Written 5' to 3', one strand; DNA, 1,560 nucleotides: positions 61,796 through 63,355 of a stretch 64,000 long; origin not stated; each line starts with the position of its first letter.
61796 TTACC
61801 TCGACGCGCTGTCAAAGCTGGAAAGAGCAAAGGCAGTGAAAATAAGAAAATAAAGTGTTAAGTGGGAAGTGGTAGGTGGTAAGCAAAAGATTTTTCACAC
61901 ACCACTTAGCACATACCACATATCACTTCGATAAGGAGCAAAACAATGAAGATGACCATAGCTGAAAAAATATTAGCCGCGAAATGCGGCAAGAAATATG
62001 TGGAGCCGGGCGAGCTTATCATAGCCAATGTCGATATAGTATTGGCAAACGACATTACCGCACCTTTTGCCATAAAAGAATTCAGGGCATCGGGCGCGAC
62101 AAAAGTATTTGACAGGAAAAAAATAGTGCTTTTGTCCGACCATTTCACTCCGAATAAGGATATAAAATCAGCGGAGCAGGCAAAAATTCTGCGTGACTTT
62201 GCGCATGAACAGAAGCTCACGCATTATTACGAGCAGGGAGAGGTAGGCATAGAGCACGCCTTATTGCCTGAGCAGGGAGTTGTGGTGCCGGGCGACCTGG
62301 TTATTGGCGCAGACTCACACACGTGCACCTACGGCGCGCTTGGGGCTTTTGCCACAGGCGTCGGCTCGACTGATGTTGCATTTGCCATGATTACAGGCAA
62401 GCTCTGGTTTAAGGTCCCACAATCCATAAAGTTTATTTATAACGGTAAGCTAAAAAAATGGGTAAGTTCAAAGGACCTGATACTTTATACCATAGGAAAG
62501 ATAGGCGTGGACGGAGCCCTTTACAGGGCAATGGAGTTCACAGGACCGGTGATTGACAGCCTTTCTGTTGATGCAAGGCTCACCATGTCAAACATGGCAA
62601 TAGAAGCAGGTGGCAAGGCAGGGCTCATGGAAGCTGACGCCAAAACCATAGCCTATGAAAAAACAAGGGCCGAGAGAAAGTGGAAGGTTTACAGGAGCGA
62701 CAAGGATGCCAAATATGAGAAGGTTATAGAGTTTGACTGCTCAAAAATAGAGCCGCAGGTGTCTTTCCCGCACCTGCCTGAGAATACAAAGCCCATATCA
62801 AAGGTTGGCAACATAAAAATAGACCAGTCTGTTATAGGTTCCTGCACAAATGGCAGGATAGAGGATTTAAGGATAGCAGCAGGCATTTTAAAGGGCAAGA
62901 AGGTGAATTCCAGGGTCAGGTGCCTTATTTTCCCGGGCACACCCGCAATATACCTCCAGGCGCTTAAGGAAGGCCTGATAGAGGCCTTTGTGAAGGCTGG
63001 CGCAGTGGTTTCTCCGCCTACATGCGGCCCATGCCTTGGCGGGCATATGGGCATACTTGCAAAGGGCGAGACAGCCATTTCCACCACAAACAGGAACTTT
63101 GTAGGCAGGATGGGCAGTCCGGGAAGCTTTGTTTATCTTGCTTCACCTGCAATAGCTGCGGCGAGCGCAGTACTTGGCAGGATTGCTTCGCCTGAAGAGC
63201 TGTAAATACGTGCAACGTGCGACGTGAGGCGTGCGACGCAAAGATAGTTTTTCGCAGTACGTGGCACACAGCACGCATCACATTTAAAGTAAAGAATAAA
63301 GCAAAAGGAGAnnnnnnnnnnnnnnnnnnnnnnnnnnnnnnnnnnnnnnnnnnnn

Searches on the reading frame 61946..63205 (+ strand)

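Call 79: search_protein_families(library=pfam, proteins=[window:61946-63205:+], max_evalue=0.00001)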
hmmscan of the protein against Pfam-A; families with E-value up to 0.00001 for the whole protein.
window:61946-63205:+ (419 aa): 1 family
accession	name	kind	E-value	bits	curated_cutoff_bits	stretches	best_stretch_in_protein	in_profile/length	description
PF00330.25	Aconitase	-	2.5e-104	350.3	28.7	1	8-411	2-463/463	Aconitase family (aconitate hydratase)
